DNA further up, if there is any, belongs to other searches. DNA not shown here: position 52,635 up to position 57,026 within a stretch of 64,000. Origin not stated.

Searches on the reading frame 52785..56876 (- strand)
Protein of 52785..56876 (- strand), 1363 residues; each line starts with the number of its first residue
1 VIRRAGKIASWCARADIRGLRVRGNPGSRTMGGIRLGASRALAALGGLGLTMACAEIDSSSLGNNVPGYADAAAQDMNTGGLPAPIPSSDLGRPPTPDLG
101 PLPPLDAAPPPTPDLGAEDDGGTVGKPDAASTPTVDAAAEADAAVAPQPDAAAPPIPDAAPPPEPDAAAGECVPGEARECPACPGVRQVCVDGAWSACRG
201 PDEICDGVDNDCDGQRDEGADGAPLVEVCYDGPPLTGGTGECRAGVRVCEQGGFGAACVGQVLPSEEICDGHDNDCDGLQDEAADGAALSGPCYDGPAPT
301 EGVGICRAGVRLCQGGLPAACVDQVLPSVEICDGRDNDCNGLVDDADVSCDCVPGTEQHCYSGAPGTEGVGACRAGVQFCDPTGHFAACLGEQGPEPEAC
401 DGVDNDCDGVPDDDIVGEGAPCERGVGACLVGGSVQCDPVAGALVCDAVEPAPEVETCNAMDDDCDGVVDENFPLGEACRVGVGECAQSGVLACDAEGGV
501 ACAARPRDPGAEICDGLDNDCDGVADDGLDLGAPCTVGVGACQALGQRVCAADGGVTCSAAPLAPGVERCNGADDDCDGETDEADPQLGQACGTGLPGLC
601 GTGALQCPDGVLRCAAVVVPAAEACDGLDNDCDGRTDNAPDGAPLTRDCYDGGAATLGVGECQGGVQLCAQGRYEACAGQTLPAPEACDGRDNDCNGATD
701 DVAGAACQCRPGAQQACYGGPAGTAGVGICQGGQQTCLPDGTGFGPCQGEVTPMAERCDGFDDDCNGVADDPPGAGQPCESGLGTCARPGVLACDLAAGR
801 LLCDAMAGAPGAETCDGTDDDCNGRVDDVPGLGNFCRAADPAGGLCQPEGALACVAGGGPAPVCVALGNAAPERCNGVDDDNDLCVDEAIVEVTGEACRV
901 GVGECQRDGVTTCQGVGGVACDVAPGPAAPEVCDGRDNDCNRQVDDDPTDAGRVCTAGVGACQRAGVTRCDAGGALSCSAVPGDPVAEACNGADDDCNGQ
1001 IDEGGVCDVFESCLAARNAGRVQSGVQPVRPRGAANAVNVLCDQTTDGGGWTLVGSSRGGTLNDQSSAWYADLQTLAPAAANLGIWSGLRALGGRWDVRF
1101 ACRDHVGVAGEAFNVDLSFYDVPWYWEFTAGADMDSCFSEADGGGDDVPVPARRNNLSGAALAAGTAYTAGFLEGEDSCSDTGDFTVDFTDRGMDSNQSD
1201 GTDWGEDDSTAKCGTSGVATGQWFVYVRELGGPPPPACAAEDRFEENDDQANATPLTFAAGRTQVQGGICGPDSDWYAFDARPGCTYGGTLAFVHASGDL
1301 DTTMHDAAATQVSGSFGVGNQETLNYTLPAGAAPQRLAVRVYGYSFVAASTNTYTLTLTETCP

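Call 25: search_protein_families(library=pfam, proteins=[window:52785-56876:-], max_evalue=0.00001)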
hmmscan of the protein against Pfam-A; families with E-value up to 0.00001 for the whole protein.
window:52785-56876:- (1363 aa): 1 family
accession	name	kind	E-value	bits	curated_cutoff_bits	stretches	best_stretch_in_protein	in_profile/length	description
PF11617.13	Cu-binding_MopE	-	2.6e-47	159.1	27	0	621-637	13-29/30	Putative metal-binding motif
